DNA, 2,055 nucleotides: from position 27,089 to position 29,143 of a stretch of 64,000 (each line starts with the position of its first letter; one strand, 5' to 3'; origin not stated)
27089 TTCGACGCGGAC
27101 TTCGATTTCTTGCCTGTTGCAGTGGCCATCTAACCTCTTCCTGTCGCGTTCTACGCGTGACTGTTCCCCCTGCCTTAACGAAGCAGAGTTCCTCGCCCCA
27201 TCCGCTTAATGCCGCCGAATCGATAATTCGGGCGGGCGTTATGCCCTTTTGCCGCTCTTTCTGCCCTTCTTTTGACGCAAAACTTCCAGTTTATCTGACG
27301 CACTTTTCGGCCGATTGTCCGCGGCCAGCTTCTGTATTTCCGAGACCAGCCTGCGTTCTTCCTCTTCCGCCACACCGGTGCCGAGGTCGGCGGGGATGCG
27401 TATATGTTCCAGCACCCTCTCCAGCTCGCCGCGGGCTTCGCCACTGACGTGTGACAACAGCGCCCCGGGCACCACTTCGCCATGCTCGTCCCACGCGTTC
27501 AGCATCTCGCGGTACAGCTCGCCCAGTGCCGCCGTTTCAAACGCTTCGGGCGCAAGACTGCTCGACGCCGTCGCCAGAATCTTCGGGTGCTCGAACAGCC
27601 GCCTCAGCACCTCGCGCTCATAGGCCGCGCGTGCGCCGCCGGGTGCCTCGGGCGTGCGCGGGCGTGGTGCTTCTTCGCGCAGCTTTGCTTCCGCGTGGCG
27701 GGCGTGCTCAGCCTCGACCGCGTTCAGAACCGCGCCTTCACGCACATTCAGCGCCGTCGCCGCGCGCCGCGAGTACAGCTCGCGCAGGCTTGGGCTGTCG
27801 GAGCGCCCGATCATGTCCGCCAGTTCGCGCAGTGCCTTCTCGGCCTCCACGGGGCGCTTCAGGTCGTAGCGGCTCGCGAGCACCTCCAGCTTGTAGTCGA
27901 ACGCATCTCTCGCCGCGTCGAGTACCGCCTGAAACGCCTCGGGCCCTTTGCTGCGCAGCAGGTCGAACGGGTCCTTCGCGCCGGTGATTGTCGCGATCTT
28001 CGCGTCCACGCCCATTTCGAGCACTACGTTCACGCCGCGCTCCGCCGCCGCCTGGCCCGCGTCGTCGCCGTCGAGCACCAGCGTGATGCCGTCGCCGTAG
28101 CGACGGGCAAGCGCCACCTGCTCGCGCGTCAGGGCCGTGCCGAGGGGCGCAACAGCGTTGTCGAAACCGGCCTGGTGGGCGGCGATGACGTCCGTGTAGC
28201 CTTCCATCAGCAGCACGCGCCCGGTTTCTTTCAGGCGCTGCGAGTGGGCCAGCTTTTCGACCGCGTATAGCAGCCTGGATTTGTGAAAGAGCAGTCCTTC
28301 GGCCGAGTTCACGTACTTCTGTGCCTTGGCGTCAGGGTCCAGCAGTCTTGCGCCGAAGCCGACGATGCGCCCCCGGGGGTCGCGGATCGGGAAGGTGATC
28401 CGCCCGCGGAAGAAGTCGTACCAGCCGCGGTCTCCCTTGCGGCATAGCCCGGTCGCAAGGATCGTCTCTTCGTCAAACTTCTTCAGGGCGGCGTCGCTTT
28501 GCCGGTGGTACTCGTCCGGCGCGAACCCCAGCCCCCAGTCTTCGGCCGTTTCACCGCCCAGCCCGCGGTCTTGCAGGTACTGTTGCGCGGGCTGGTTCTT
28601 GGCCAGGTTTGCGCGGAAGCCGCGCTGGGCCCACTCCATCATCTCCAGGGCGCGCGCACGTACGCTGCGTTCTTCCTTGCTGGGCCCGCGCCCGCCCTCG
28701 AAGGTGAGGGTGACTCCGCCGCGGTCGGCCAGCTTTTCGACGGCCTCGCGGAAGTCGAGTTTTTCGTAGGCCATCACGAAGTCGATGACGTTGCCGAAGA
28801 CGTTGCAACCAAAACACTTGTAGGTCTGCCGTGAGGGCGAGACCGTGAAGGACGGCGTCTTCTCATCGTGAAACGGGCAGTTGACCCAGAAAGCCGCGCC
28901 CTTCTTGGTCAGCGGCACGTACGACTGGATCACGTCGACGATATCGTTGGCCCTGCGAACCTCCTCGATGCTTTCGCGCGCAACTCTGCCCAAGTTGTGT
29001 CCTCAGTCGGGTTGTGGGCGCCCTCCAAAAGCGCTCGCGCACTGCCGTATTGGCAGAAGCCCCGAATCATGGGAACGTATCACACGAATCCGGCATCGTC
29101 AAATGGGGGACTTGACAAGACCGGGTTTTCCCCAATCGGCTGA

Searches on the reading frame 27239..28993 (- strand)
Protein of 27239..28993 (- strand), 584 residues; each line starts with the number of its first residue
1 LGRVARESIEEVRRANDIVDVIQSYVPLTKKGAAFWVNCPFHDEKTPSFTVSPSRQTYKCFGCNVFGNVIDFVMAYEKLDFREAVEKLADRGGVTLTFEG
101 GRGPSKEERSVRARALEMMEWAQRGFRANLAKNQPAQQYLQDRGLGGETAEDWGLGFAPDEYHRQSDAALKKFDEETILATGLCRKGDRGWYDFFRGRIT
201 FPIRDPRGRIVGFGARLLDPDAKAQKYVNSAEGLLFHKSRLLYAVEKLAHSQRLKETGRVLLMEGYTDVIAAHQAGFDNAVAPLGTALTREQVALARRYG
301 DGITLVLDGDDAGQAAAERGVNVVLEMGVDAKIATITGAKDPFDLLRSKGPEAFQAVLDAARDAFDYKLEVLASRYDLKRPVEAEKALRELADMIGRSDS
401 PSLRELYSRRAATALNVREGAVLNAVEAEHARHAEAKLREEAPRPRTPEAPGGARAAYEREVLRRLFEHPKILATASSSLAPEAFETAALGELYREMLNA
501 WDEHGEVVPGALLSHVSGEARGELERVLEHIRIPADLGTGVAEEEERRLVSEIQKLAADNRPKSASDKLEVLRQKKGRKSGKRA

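Call 19: search_protein_families(library=pfam, proteins=[window:27239-28993:-], max_evalue=0.001)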
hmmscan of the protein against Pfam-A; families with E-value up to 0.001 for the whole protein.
window:27239-28993:- (584 aa): 7 families
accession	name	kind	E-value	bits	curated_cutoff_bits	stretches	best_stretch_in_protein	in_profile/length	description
PF01807.25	Zn_ribbon_DnaG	-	2.5e-35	120.7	24.9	1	6-98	3-95/98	CHC2 zinc finger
PF08275.17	DNAG_N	-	1.5e-31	109.6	26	1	129-247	5-126/128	DNA primase catalytic core, N-terminal domain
PF13155.12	Toprim_2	-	7e-19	68.4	22.1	1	262-345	2-87/88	Toprim-like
PF13662.12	Toprim_4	-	3e-17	63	25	1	259-333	2-83/85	Toprim domain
PF01751.28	Toprim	-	2.6e-09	37.6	23.1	1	260-323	2-79/96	Toprim domain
PF10410.14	DnaB_bind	-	8.5e-09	36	20.6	1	365-418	1-54/56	DnaB-helicase binding domain of primase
PF13362.12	Toprim_3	-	2.9e-05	24.8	27.2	1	260-352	2-95/95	Toprim domain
